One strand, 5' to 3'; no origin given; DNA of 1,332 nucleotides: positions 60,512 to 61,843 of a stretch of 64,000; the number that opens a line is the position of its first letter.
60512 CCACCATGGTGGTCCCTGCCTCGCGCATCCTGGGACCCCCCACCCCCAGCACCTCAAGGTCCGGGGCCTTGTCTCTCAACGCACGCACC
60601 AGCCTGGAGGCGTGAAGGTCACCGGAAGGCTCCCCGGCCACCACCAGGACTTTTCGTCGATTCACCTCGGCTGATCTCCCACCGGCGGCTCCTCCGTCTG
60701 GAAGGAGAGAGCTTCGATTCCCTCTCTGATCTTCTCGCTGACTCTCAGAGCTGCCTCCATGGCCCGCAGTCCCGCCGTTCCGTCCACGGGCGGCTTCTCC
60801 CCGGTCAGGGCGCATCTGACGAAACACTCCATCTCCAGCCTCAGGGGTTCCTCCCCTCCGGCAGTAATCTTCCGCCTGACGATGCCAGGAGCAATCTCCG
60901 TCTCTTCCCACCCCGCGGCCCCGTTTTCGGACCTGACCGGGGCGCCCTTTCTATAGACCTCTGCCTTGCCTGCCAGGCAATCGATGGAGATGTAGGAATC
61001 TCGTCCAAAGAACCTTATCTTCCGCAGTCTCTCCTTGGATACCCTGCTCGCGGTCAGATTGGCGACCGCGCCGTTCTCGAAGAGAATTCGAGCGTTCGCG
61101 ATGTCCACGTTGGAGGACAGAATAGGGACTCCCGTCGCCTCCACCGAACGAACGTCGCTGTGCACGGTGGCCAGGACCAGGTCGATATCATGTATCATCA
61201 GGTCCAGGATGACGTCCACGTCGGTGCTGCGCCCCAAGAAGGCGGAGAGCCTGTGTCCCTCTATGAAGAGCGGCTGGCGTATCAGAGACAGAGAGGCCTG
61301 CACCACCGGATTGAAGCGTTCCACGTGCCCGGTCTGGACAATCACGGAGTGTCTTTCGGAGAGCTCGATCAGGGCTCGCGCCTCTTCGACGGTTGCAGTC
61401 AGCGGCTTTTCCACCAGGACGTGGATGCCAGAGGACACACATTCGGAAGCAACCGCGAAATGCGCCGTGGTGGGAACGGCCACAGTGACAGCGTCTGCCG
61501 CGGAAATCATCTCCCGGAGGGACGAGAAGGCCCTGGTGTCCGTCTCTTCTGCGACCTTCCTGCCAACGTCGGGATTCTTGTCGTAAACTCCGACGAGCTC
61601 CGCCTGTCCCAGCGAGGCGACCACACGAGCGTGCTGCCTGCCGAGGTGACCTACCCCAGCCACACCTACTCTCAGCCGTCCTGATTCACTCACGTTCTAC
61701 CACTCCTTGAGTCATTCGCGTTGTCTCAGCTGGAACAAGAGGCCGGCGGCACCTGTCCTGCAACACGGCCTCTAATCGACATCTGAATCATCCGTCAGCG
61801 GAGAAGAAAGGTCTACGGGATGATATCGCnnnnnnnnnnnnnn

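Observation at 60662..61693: Gfo/Idh/MocA oxidoreductase wedged between lpxA and lpxB (GnnA-like), hinting at 2,3-diamino-glucose lipid A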

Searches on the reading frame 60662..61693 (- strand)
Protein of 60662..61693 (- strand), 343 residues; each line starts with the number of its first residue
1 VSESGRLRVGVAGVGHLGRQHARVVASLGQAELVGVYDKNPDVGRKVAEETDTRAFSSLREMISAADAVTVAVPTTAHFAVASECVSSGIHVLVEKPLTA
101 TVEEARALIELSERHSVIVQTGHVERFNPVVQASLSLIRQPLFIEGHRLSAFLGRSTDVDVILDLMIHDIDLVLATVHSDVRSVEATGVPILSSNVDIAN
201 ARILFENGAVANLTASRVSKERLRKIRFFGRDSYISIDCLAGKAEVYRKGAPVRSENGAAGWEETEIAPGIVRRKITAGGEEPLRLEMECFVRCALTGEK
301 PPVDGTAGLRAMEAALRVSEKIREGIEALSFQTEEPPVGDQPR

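Call 3: search_protein_families(library=pfam, proteins=[window:60662-61693:-])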
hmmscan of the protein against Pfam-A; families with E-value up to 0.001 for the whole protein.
window:60662-61693:- (343 aa): 5 families
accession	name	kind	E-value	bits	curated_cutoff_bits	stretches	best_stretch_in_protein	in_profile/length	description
PF01408.29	GFO_IDH_MocA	-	4.8e-29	101.9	24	1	7-123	1-120/120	Oxidoreductase family, NAD-binding Rossmann fold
PF22725.1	GFO_IDH_MocA_C3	-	5.6e-09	36.5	27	1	159-232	43-120/124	GFO/IDH/MocA C-terminal domain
PF02826.25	2-Hacid_dh_C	-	1.5e-06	28.1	25.1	1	7-77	37-103/178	D-isomer specific 2-hydroxyacid dehydrogenase, NAD binding domain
PF02629.25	CoA_binding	-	2e-05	25.7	22.3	1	8-94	5-92/97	CoA binding domain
PF03807.23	F420_oxidored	-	2.2e-05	25.4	21.6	1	8-85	1-79/94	NADP oxidoreductase coenzyme F420-dependent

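Call 4: search_protein_families(library=ncbifam, proteins=[window:60662-61693:-])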
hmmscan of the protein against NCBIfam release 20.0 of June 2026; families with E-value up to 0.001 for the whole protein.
window:60662-61693:- (343 aa): 14 families
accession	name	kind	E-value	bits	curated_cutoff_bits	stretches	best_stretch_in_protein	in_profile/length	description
NF040723.1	UDP-GlcNAcDh_Arch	equivalog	2.6e-55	188.1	450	2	7-249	1-249/302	UDP-N-acetylglucosamine 3-dehydrogenase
TIGR04380.1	myo_inos_iolG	equivalog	1.4e-27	96.5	355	2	7-133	2-132/330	inositol 2-dehydrogenase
NF052679.1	InsChiInosDhIolG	equivalog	3e-16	59.4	540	1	7-186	3-194/343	bifunctional inositol 2-dehydrogenase/D-chiro-inositol 1-dehydrogenase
NF058561.1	BT_2158_fam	equivalog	8.9e-14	50.9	750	1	4-139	33-170/487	glycoside 3-dehydrogenase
NF041392.1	XylDh_Gfo6_Halo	equivalog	7.9e-12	44.6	350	1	4-142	14-159/350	D-xylose 1-dehydrogenase Gfo6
NF008607.0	PRK11579.1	subfamily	5e-10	38.9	330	1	5-128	3-127/346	oxidoreductase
NF052479.1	LevoglcsnDh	equivalog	5.5e-08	31.9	650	1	7-136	4-144/386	levoglucosan dehydrogenase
NF007574.0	PRK10206.1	equivalog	8.6e-08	31.6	352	1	57-129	55-129/345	oxidoreductase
NF009830.0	PRK13304.1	equivalog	3.9e-07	29.8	267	1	7-94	2-90/265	aspartate dehydrogenase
NF003995.0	PRK05472.2-4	subfamily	9.3e-06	25.3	126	1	8-94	85-174/213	redox-sensing transcriptional repressor Rex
NF058563.1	BT_2159_fam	equivalog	2.3e-05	23.6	650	1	8-119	2-116/350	disaccharide 3-dehydrogenase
NF009825.0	PRK13302.1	equivalog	6.8e-05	22.4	253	1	2-134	2-136/271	aspartate dehydrogenase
NF003251.0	PRK04207.1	equivalog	0.00043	19.4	185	1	7-61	3-57/343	type II glyceraldehyde-3-phosphate dehydrogenase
TIGR01327.1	PGDH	equivalog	0.00056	18.8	454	1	8-77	140-205/525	phosphoglycerate dehydrogenase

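Call 7: search_solved_structures(query=window:60662-61693:-, max_evalue=0.001, show_alignments=2)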
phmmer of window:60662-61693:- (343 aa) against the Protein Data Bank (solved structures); distinct sequences matched with E-value up to 0.001: 79 (the best 60 are shown).
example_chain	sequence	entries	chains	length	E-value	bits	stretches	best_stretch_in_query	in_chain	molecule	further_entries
7bvj_A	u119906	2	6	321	8.5e-61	209.3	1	7-324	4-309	Oxidoreductase, NAD-binding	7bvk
6jw6_A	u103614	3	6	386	2.2e-15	60.2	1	5-123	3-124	Dehydrogenase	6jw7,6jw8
8w9s_A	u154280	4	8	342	3.5e-14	56.2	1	6-129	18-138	NADH-dependent dihydrogenase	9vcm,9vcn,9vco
3c1a_A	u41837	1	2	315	3.8e-14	56.1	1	6-187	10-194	Putative oxidoreductase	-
3mz0_A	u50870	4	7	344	2e-13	53.7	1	7-186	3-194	Inositol 2-dehydrogenase/D-chiro-inositol 3-dehydrogenase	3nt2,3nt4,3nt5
3q2k_A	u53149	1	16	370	4.7e-13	52.5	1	6-140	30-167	oxidoreductase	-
3ezy_A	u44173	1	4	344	5.4e-13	52.3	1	7-233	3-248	Dehydrogenase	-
1tlt_A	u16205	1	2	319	5.9e-13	52.2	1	6-174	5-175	PUTATIVE OXIDOREDUCTASE (VIRULENCE FACTOR mviM HOMOLOG)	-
4l9r_A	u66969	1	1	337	9.4e-13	51.5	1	7-186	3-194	Inositol 2-dehydrogenase/D-chiro-inositol 3-dehydrogenase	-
4l8v_A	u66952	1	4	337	9.4e-13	51.5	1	7-186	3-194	Inositol 2-dehydrogenase/D-chiro-inositol 3-dehydrogenase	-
3uuw_A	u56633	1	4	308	1e-12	51.4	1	6-188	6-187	Putative oxidoreductase with NAD(P)-binding Rossmann-fold domain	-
9azo_A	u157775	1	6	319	1.7e-12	50.6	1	6-133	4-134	PmdC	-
3nto_A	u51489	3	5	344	1.9e-12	50.5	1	7-186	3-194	Inositol 2-dehydrogenase/D-chiro-inositol 3-dehydrogenase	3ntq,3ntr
3moi_A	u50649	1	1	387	8.3e-12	48.4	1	6-140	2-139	Probable dehydrogenase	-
8qc2_A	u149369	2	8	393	1.3e-11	47.8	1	6-136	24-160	Gfo/Idh/MocA family oxidoreductase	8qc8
6nor_A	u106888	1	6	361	4.7e-10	42.6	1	6-123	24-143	Putative NAD dependent dehydrogenase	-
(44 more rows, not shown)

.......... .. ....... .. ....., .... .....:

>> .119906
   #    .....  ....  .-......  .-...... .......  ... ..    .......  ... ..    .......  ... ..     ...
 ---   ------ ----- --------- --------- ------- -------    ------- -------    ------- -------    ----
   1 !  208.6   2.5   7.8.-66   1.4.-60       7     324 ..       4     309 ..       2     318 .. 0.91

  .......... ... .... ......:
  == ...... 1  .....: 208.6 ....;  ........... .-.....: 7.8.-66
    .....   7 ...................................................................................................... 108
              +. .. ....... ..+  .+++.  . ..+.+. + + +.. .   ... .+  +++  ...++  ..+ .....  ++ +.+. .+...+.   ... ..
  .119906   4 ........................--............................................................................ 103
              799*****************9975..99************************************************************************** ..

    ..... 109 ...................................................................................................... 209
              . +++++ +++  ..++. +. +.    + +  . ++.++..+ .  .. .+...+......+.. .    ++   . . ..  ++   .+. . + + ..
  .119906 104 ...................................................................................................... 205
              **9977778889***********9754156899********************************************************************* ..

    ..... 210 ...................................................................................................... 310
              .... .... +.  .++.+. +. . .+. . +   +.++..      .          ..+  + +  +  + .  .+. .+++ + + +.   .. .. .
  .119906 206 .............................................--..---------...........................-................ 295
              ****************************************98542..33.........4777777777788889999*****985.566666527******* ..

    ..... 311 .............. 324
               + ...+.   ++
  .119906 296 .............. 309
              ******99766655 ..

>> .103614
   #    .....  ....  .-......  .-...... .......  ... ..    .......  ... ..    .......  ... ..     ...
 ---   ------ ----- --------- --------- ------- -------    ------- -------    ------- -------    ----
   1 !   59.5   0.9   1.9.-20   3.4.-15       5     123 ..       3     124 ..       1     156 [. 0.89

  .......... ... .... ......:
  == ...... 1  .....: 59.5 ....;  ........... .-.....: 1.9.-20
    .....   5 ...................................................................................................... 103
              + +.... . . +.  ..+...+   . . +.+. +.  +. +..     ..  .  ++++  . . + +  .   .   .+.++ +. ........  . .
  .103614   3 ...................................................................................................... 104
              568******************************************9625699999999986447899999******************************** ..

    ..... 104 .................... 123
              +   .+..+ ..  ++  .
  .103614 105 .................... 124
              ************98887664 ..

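Call 15: find_homologous_proteins(query=window:60662-61693:-, max_evalue=1e-10)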
Query window:60662-61693:- (343 aa): 7755 proteins with E <= 1e-10 among 8000 candidates; the best 120 are listed.
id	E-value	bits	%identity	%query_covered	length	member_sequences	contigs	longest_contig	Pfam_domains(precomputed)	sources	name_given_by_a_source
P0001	4.9e-216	734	100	100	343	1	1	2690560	PF02629.26,PF01408.29,PF22725.2,PF02826.26,PF03807.24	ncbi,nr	ncbi:MAG: Gfo/Idh/MocA family oxidoreductase [Candidatus Eiseniibacteriota bacterium]|nr:MAG: Gfo/Id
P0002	9.4e-170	582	81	98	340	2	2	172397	PF01408.29,PF22725.2,PF02826.26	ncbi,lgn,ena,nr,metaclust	ncbi:MAG: hypothetical protein AMJ46_06065 [Latescibacteria bacterium DG_63]|nr:MAG: hypothetical pr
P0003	2.4e-155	535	74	97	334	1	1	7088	PF01408.29,PF22725.2,PF02894.23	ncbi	-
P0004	1.1e-151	523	78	92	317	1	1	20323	PF01408.29,PF22725.2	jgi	jgi:predicted dehydrogenase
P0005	2.4e-151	522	72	92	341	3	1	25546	PF01408.29,PF22725.2,PF02826.26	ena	-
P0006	4.4e-150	517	72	96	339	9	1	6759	PF01408.29,PF22725.2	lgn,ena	-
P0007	1.1e-149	516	72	92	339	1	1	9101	PF01408.29,PF22725.2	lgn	-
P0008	7.6e-149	513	70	97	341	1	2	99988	PF01408.29,PF22725.2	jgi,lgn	jgi:predicted dehydrogenase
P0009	1.9e-148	512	70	97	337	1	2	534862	PF01408.29,PF22725.2,PF02826.26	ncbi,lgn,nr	ncbi:MAG: Gfo/Idh/MocA family oxidoreductase [Candidatus Eisenbacteria bacterium]|nr:Gfo/Idh/MocA fa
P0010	6.5e-147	507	69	97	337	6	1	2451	PF01408.29,PF22725.2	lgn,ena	-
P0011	8.5e-147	507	71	96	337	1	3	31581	PF01408.29,PF22725.2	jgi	jgi:predicted dehydrogenase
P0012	1.7e-144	499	70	96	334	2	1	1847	PF01408.29,PF22725.2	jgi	-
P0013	1.8e-143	496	67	98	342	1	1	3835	PF01408.29,PF22725.2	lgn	-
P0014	5.2e-139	481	69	92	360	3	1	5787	PF01408.29,PF22725.2,PF02894.23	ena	-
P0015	2.3e-136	472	67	98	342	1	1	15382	PF01408.29,PF22725.2,PF02826.26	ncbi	ncbi:MAG: Gfo/Idh/MocA family oxidoreductase [Candidatus Eisenbacteria bacterium]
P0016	9.5e-134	464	65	96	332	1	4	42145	PF01408.29,PF22725.2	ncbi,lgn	-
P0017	5.5e-133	461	67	96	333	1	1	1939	PF01408.29,PF22725.2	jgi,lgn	jgi:predicted dehydrogenase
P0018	1.9e-131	456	65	94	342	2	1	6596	PF01408.29,PF22725.2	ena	-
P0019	2.2e-131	456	64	95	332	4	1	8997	PF02629.26,PF01408.29,PF22725.2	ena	-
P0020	7.0e-129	448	65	94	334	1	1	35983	PF01408.29,PF22725.2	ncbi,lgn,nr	ncbi:MAG: Gfo/Idh/MocA family oxidoreductase [Candidatus Eisenbacteria bacterium]|nr:Gfo/Idh/MocA fa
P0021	1.5e-128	447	65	95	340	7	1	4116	PF01408.29,PF22725.2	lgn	-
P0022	1.2e-127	444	64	95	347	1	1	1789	PF01408.29,PF22725.2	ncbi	-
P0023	1.1e-126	441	65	94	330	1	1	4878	PF01408.29,PF22725.2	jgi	jgi:predicted dehydrogenase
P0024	1.1e-122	427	61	94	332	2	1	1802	PF01408.29,PF22725.2,PF02894.23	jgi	jgi:predicted dehydrogenase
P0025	3.3e-122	426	65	94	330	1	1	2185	PF01408.29,PF22725.2,PF02894.23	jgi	jgi:predicted dehydrogenase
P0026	6.1e-122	425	63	93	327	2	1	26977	PF01408.29,PF22725.2,PF02894.23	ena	-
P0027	2.2e-98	348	-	-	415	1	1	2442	PF01408.29,PF22725.2,PF02894.23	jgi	-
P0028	2.0e-93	331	52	93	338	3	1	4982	PF02629.26,PF01408.29,PF22725.2,PF02826.26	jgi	jgi:predicted dehydrogenase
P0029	1.9e-91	325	50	92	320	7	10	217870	PF01408.29,PF22725.2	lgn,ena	-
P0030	8.3e-91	323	51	92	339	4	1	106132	PF02629.26,PF01408.29,PF22725.2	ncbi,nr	ncbi:MAG: Gfo/Idh/MocA family oxidoreductase [Candidatus Eisenbacteria bacterium]|nr:Gfo/Idh/MocA fa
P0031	7.2e-89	316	49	94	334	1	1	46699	PF01408.29,PF22725.2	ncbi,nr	ncbi:MAG: Gfo/Idh/MocA family oxidoreductase [Candidatus Eisenbacteria bacterium]|nr:Gfo/Idh/MocA fa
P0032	2.4e-86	308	49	92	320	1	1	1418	PF01408.29,PF22725.2,PF02826.26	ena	-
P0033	3.4e-86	308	-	-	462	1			PF01408.29,PF22725.2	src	-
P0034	1.0e-85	306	49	96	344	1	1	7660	PF01408.29,PF22725.2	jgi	jgi:predicted dehydrogenase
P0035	1.8e-85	305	50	92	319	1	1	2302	PF01408.29,PF22725.2,PF02826.26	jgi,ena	jgi:predicted dehydrogenase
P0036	1.8e-85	305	47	92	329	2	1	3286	PF01408.29,PF22725.2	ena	-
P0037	1.9e-85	305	49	94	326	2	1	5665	PF01408.29,PF22725.2,PF02894.23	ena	-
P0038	2.2e-85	305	49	93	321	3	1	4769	PF01408.29,PF22725.2,PF02826.26,PF03447.23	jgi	-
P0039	2.3e-85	305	50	94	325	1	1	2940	PF01408.29,PF22725.2,PF02894.23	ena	-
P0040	1.1e-84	303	47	92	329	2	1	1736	PF01408.29,PF22725.2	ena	-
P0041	1.8e-84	302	49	93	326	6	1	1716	PF01408.29,PF22725.2,PF02894.23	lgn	-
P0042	2.0e-84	302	50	93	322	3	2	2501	PF01408.29,PF22725.2,PF02894.23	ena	-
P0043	2.2e-84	302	49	92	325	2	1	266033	PF01408.29,PF22725.2,PF02894.23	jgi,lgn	-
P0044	2.5e-84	301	50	93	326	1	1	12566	PF01408.29,PF22725.2,PF02894.23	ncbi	-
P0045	3.1e-84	301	50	92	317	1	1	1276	PF01408.29,PF22725.2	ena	-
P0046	5.1e-84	300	50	93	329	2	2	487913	PF01408.29,PF22725.2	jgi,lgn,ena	-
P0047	6.1e-84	300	48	94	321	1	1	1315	PF01408.29,PF22725.2,PF02826.26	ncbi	ncbi:MAG: Gfo/Idh/MocA family protein [Nitrospirales bacterium]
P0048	6.3e-84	300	48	96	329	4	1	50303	PF01408.29,PF22725.2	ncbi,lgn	-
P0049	8.5e-84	300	49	88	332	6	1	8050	PF01408.29,PF22725.2,PF02826.26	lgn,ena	-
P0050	9.2e-84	300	48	93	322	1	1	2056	PF02629.26,PF01408.29,PF22725.2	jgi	jgi:predicted dehydrogenase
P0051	1.1e-83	299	46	94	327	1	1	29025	PF01408.29,PF22725.2,PF02894.23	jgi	jgi:predicted dehydrogenase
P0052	1.2e-83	299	47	92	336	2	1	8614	PF01408.29,PF22725.2,PF02826.26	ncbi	-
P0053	1.2e-83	299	48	94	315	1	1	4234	PF01408.29,PF22725.2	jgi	-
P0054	1.5e-83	299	46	92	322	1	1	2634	PF01408.29,PF22725.2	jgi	jgi:predicted dehydrogenase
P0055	1.5e-83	299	50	92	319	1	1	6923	PF01408.29,PF22725.2,PF02826.26,PF03435.25,PF03807.24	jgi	jgi:predicted dehydrogenase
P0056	2.3e-83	298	47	93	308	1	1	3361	PF01408.29,PF22725.2,PF03447.23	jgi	jgi:predicted dehydrogenase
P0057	2.4e-83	298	47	93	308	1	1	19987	PF01408.29,PF22725.2,PF03447.23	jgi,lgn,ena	jgi:predicted dehydrogenase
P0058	2.4e-83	298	47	93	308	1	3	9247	PF01408.29,PF22725.2,PF03447.23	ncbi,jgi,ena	jgi:predicted dehydrogenase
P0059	3.3e-83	298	50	93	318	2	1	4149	PF01408.29,PF22725.2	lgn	-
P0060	3.9e-83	298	48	97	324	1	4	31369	PF01408.29,PF22725.2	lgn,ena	-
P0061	4.0e-83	298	49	96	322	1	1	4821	PF01408.29,PF22725.2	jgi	jgi:predicted dehydrogenase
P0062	4.4e-83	297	48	92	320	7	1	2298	PF01408.29,PF22725.2,PF02826.26,PF03807.24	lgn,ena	-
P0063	4.5e-83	297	46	94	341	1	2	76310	PF01408.29,PF22725.2,PF02894.23,PF03807.24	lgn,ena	-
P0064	4.7e-83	297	50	92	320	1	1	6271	PF01408.29,PF22725.2,PF02894.23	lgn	-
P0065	6.3e-83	297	47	93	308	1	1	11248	PF01408.29,PF22725.2,PF02894.23,PF03447.23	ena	-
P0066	6.4e-83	297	47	94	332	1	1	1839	PF01408.29,PF22725.2,PF02894.23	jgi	jgi:predicted dehydrogenase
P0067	6.4e-83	297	50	94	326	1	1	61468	PF01408.29,PF22725.2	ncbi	-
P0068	6.4e-83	297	47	93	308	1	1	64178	PF01408.29,PF22725.2,PF02894.23,PF03447.23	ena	-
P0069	7.6e-83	297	47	93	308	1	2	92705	PF01408.29,PF22725.2,PF03447.23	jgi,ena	-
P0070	8.7e-83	296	49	96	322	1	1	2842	PF01408.29,PF22725.2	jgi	jgi:predicted dehydrogenase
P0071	9.1e-83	296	48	92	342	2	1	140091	PF01408.29,PF22725.2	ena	-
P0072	9.2e-83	296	47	93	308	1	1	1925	PF01408.29,PF22725.2,PF03447.23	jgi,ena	jgi:predicted dehydrogenase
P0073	9.3e-83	296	51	92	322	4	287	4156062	PF01408.29,PF22725.2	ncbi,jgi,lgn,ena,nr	ncbi:MAG: Myo-inositol 2-dehydrogenase [Nitrospirae bacterium]|nr:Myo-inositol 2-dehydrogenase [Nitr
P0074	1.0e-82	296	47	93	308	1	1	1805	PF01408.29,PF22725.2,PF03447.23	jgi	jgi:predicted dehydrogenase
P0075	1.1e-82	296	47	92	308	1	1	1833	PF01408.29,PF22725.2,PF03447.23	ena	-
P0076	1.1e-82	296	47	93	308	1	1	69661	PF01408.29,PF22725.2,PF03447.23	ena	-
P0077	1.1e-82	296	51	94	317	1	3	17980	PF01408.29,PF22725.2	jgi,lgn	jgi:predicted dehydrogenase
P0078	1.2e-82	296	48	93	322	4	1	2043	PF01408.29,PF22725.2,PF02894.23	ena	-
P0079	1.3e-82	296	47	92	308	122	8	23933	PF01408.29,PF22725.2,PF02894.23,PF03447.23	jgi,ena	jgi:predicted dehydrogenase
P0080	1.3e-82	296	49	92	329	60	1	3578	PF01408.29,PF22725.2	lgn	-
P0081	1.3e-82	296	51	94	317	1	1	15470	PF01408.29,PF22725.2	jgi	jgi:predicted dehydrogenase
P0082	1.3e-82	296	47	93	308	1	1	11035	PF01408.29,PF22725.2,PF03447.23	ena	-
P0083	1.4e-82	296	47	93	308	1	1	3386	PF01408.29,PF22725.2,PF02894.23,PF03447.23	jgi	jgi:predicted dehydrogenase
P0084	1.7e-82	295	47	93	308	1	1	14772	PF01408.29,PF22725.2,PF03447.23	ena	-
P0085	1.8e-82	295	47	97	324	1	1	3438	PF01408.29,PF22725.2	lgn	-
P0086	1.9e-82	295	47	93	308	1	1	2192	PF01408.29,PF22725.2,PF02894.23,PF03447.23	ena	-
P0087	2.0e-82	295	46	93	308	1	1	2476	PF01408.29,PF22725.2,PF02894.23,PF03447.23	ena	-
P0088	2.0e-82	295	47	93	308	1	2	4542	PF01408.29,PF22725.2,PF02894.23,PF03447.23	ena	-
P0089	2.1e-82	295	46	97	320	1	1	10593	PF01408.29,PF22725.2,PF02826.26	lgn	-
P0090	2.1e-82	295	47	93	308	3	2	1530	PF01408.29,PF22725.2,PF02894.23,PF03447.23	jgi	-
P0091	2.3e-82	295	48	97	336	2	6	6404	PF01408.29,PF22725.2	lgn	-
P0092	2.3e-82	295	47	94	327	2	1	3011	PF01408.29,PF22725.2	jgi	jgi:predicted dehydrogenase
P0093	2.4e-82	295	47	93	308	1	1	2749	PF01408.29,PF22725.2,PF02894.23,PF03447.23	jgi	jgi:predicted dehydrogenase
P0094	2.4e-82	295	47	93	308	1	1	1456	PF01408.29,PF22725.2,PF02894.23,PF03447.23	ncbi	-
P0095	2.4e-82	295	47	94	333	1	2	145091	PF01408.29,PF22725.2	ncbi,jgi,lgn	-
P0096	2.4e-82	295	49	93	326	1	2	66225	PF01408.29,PF22725.2,PF02894.23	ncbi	ncbi:MAG: Gfo/Idh/MocA family oxidoreductase [Sulfuricaulis sp.]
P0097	2.4e-82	295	48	92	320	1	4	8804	PF01408.29,PF22725.2,PF02826.26,PF03807.24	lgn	-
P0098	2.6e-82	295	47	93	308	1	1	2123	PF01408.29,PF22725.2,PF03447.23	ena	-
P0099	2.6e-82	295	47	92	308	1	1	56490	PF01408.29,PF22725.2,PF02894.23,PF03447.23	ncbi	-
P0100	2.6e-82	295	49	92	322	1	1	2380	PF01408.29,PF22725.2,PF02894.23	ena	-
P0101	2.7e-82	295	47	93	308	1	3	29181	PF01408.29,PF22725.2,PF02894.23,PF03447.23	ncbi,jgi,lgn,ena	jgi:predicted dehydrogenase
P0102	2.8e-82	295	47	93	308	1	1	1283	PF01408.29,PF22725.2,PF03447.23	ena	-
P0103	2.9e-82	295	46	93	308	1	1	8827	PF01408.29,PF22725.2,PF03447.23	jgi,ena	-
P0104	2.9e-82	295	48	97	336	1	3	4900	PF01408.29,PF22725.2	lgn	-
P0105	3.0e-82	295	47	93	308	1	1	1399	PF01408.29,PF22725.2,PF02894.23,PF03447.23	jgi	jgi:predicted dehydrogenase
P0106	3.2e-82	295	47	93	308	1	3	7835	PF01408.29,PF22725.2,PF02894.23,PF03447.23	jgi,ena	jgi:predicted dehydrogenase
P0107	3.4e-82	295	47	93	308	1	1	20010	PF01408.29,PF22725.2,PF02894.23,PF03447.23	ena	-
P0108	3.4e-82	295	47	93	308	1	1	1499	PF01408.29,PF22725.2,PF02894.23,PF03447.23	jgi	jgi:predicted dehydrogenase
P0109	3.4e-82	295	46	92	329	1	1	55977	PF01113.27,PF01408.29,PF22725.2,PF02894.23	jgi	jgi:predicted dehydrogenase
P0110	3.5e-82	294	47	93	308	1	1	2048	PF01408.29,PF22725.2,PF02894.23,PF03447.23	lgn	-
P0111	3.6e-82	294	47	92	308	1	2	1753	PF01408.29,PF22725.2,PF02894.23,PF03447.23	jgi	jgi:predicted dehydrogenase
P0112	3.6e-82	294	47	94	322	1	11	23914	PF01408.29,PF22725.2,PF02894.23,PF03435.25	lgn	-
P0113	4.0e-82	294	46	93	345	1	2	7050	PF01408.29,PF22725.2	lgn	-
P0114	4.1e-82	294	45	94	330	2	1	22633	PF01408.29,PF22725.2,PF02894.23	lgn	-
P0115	4.2e-82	294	46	93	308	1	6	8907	PF01408.29,PF22725.2,PF03447.23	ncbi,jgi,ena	jgi:predicted dehydrogenase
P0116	4.2e-82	294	46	93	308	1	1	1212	PF01408.29,PF22725.2,PF03447.23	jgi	-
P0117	4.8e-82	294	47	92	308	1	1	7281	PF01408.29,PF22725.2,PF02894.23,PF03447.23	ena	-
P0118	5.1e-82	294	46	98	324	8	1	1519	PF01408.29,PF22725.2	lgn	-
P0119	5.5e-82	294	49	92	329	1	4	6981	PF01408.29,PF22725.2,PF03447.23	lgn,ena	-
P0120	5.8e-82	294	46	93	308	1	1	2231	PF01408.29,PF22725.2,PF03447.23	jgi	jgi:predicted dehydrogenase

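Call 16: find_encoding_contigs(protein=P0001, flank=10000, max_places=4)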
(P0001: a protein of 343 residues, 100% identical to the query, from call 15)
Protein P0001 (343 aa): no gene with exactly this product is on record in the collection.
